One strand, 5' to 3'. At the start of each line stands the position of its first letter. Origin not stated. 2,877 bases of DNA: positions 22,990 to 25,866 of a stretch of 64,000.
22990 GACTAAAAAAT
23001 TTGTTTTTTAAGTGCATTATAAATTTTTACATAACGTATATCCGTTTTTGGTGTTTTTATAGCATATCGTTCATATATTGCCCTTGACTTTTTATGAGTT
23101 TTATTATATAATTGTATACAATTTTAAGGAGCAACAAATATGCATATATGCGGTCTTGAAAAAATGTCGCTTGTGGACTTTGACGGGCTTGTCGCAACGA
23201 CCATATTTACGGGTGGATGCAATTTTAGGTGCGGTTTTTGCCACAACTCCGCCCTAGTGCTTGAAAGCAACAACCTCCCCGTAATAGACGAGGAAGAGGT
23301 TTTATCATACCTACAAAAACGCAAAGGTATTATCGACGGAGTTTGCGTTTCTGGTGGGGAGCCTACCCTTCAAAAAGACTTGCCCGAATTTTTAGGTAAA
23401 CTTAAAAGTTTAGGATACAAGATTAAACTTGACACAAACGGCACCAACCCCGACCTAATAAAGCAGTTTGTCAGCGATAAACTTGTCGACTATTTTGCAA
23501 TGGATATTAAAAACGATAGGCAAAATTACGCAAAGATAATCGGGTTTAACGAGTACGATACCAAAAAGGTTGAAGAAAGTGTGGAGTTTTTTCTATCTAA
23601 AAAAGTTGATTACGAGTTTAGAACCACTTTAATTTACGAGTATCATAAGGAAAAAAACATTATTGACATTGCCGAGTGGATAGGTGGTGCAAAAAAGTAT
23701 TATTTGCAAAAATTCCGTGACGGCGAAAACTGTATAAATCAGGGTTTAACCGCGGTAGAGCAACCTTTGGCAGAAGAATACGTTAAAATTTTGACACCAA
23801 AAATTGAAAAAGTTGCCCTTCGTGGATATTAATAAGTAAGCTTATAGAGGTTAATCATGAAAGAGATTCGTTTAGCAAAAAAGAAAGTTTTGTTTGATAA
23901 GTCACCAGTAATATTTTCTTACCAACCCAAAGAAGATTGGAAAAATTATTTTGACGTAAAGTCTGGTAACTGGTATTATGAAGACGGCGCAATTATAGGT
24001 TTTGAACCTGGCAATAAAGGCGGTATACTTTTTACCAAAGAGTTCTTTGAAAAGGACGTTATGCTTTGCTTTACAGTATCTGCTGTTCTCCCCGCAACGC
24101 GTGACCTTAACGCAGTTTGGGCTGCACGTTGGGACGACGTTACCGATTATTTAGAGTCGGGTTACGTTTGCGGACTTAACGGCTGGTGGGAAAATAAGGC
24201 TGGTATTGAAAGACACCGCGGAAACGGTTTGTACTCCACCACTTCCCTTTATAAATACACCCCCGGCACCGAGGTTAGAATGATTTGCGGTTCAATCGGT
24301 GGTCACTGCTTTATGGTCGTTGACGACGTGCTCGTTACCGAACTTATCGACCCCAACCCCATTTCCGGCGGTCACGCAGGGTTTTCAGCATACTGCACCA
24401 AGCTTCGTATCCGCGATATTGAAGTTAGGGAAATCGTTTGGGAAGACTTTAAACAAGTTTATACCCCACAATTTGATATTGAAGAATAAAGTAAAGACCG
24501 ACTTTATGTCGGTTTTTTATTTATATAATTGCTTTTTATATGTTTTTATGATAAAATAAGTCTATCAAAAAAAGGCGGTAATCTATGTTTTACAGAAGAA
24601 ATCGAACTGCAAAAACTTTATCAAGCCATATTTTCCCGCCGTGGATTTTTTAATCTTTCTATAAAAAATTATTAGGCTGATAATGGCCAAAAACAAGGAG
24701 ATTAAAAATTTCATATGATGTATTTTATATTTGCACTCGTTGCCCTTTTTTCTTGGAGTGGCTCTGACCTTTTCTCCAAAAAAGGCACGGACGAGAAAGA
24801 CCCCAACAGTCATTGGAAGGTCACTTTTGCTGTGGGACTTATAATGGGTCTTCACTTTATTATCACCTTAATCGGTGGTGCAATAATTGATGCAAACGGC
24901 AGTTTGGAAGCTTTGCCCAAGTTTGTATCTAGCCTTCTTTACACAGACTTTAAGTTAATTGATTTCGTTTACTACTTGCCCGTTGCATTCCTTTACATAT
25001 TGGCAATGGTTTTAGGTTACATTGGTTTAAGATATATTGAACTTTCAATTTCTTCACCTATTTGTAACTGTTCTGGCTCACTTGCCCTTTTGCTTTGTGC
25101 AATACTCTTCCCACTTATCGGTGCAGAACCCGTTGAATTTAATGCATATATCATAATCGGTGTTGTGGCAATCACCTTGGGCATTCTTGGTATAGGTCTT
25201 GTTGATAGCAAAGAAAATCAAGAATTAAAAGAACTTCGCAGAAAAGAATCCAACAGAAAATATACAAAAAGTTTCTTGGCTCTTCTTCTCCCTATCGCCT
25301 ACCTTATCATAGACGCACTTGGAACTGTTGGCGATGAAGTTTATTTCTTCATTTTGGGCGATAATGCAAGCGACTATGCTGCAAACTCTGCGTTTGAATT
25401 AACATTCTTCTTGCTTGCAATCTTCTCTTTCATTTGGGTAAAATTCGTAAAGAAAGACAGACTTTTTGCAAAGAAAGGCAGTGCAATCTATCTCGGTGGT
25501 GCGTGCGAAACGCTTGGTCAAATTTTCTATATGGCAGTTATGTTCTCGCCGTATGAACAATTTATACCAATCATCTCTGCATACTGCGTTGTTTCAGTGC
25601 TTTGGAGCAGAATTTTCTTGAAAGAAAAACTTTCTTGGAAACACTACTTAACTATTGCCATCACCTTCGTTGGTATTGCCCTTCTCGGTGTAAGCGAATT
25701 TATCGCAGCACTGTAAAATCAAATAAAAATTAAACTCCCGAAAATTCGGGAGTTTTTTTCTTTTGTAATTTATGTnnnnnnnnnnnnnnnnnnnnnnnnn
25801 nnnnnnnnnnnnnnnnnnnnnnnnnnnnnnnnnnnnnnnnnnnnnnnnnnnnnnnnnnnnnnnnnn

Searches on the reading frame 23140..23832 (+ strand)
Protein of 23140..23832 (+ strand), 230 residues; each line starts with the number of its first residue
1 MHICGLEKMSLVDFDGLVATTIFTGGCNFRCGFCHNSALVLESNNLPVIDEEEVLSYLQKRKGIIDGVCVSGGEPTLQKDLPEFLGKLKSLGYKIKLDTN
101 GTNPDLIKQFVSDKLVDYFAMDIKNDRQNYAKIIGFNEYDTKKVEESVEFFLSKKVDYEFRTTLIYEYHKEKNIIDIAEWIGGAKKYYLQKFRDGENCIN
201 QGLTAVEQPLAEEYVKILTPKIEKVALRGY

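Call 3: search_protein_families(library=pfam, proteins=[window:23140-23832:+], max_evalue=0.01)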
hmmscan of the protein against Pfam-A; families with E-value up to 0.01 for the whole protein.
window:23140-23832:+ (230 aa): 2 families
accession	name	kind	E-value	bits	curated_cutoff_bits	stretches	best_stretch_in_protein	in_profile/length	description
PF04055.27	Radical_SAM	-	1.2e-20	74.8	29.5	1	22-176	2-161/166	Radical SAM superfamily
PF13353.11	Fer4_12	-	2.2e-07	31.7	22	1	19-118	7-108/137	4Fe-4S single cluster domain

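Call 37: search_protein_families(library=ncbifam, proteins=[window:23140-23832:+], max_evalue=0.01)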
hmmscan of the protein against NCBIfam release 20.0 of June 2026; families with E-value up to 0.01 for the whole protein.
window:23140-23832:+ (230 aa): 54 families (the best 25 are shown)
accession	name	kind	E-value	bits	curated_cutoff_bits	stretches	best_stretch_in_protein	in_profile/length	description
TIGR02495.1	NrdG2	equivalog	8.2e-62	208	131.15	1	3-193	2-193/193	anaerobic ribonucleoside-triphosphate reductase activating protein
TIGR04041.1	activase_YjjW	hypoth_equivalog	8.9e-18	64.7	250.2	2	50-194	94-240/276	YjjW family glycine radical enzyme activase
TIGR03963.1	rSAM_QueE_Clost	equivalog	1.3e-16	61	260.1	1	16-171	18-171/219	putative 7-carboxy-7-deazaguanine synthase QueE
TIGR02493.1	PFLA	equivalog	5.4e-16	58.7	231.75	1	5-146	4-150/235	pyruvate formate-lyase-activating protein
TIGR02494.1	PFLE_PFLC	subfamily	5.6e-14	52.1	174.35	2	67-183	126-241/293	glycyl-radical enzyme activating protein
TIGR04349.1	rSAM_QueE_gams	hypoth_equivalog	6.2e-12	45.6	300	1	17-173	19-165/210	7-carboxy-7-deazaguanine synthase QueE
NF043069.1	T4HPD_activ_SAM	equivalog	1.4e-11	44.4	425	2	67-181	126-239/299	trans-4-hydroxy-L-proline dehydratase activase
TIGR02668.1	moaA_archaeal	equivalog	2.6e-11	43.1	325.25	1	24-134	17-128/303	GTP 3',8-cyclase MoaA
NF001199.0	PRK00164.2-1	equivalog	9.3e-11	41.4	231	1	24-141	19-137/308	GTP 3',8-cyclase MoaA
TIGR04317.1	W_rSAM_matur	equivalog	5.4e-10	38.9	380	1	24-159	11-144/349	tungsten cofactor oxidoreductase radical SAM maturase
TIGR03365.1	Bsubt_queE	equivalog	6.1e-10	39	206.1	1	22-104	27-112/238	7-carboxy-7-deazaguanine synthase QueE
TIGR02666.1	moaA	equivalog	6.8e-10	38.4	284.05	1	24-103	17-102/336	GTP 3',8-cyclase MoaA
TIGR02491.1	NrdG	equivalog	8.7e-10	38.7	126.1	1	6-89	5-88/154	anaerobic ribonucleoside-triphosphate reductase activating protein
NF045646.2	rSAM_Se_TrsS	equivalog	1.3e-09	37.1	490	1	24-103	93-172/441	radical SAM (seleno)protein TrsS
NF038283.1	viperin_w_prok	equivalog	5.4e-09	35.6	180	1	23-104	8-95/281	viperin family antiviral radical SAM protein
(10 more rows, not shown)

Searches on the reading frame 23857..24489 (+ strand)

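Call 3: search_protein_families(library=pfam, proteins=[window:23857-24489:+], max_evalue=0.01)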
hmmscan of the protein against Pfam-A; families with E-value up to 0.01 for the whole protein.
window:23857-24489:+ (210 aa): 1 family
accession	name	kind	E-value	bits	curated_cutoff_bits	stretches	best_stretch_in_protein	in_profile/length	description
PF06439.18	3keto-disac_hyd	-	0.0086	16.6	26.8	0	26-191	12-187/187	3-keto-disaccharide hydrolase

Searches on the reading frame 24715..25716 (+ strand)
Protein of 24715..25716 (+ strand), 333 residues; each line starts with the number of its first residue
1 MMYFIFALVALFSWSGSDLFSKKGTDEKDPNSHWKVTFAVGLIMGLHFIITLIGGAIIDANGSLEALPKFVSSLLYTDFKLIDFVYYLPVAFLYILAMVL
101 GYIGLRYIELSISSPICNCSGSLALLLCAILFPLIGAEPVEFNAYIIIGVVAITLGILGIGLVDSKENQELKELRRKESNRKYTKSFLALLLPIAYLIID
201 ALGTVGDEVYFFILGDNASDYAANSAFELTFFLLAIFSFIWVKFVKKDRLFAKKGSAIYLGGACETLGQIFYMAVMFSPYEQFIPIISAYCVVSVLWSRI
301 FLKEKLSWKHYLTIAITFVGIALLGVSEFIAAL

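Call 3: search_protein_families(library=pfam, proteins=[window:24715-25716:+], max_evalue=0.01)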
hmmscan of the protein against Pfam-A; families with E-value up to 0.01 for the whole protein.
window:24715-25716:+ (333 aa): 4 families
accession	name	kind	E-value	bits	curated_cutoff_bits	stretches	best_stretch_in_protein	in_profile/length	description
PF00892.27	EamA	-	1.4e-11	45.2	28.2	2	229-324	36-133/135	EamA-like transporter family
PF08449.17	UAA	-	9.3e-05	22.1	26.2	1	77-323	60-306/311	UAA transporter family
PF10639.15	TMEM234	-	0.0002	21.9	30.1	0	80-154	38-108/113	Putative transmembrane family 234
PF03151.22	TPT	-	0.0088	15.9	30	1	226-328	36-139/291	Triose-phosphate Transporter family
